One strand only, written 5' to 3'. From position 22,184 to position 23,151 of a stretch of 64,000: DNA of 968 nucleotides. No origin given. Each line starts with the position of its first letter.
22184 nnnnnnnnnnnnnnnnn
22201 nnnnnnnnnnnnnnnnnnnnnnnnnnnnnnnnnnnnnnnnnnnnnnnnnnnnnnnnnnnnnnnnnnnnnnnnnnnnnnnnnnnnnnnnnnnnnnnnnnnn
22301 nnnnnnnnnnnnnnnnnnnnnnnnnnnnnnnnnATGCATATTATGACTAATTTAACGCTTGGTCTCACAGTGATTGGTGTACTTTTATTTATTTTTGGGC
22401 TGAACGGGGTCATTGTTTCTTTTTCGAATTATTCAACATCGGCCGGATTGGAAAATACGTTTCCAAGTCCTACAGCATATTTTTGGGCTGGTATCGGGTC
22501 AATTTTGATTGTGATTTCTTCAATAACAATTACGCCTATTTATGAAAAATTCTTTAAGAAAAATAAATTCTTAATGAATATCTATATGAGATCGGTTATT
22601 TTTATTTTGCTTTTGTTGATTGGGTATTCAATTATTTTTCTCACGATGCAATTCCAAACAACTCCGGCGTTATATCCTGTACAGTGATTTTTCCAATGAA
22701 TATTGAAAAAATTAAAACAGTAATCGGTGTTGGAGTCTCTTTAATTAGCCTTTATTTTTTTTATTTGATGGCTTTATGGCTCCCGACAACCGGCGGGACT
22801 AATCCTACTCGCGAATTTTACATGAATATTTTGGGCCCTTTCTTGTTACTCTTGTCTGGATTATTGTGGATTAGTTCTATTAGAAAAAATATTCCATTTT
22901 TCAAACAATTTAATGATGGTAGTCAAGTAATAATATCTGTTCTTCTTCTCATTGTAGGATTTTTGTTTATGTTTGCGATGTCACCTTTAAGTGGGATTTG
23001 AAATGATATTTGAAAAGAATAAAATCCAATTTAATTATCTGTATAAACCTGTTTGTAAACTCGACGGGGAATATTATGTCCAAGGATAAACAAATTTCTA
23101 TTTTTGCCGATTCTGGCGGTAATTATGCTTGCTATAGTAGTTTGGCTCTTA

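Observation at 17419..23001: Low-GC, translationally coupled operon of secreted proteins ending in an M64-like zinc metallopeptidase: candidate undescribed surface proteolytic module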

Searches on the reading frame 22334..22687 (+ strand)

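Call 5: search_protein_families(library=pfam, proteins=[window:22334-22687:+], max_evalue=1)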
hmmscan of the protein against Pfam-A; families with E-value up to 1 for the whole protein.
window:22334-22687:+ (117 aa): 1 family
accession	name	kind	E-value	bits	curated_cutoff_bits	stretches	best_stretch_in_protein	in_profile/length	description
PF00335.26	Tetraspanin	-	0.00022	21.4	32.1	1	9-108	10-103/225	Tetraspanin family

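Call 20: search_protein_families(library=ncbifam, proteins=[window:22334-22687:+], max_evalue=1)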
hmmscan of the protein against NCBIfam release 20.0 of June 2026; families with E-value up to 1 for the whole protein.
window:22334-22687:+ (117 aa): 0 families

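Call 48: search_protein_families(library=phrogs, proteins=[window:22343-22687:+], max_evalue=0.1)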
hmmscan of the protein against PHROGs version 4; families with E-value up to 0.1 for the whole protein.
window:22343-22687:+ (114 aa): 0 families

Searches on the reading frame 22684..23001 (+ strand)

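Call 5: search_protein_families(library=pfam, proteins=[window:22684-23001:+], max_evalue=1)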
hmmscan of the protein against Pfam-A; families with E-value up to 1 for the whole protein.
window:22684-23001:+ (105 aa): 2 families
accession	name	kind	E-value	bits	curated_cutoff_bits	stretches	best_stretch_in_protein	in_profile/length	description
PF10355.14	Ytp1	-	0.00047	19.9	25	1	28-100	199-270/276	Protein YTP1-like, C-terminal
PF07331.16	TctB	-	0.02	15.5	29.1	1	13-102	2-89/137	Tripartite tricarboxylate transporter TctB family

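Call 20: search_protein_families(library=ncbifam, proteins=[window:22684-23001:+], max_evalue=1)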
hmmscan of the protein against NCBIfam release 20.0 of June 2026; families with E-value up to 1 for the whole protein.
window:22684-23001:+ (105 aa): 0 families

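Call 48: search_protein_families(library=phrogs, proteins=[window:22684-23001:+], max_evalue=0.1)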
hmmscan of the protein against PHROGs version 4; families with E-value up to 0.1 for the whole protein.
window:22684-23001:+ (105 aa): 0 families
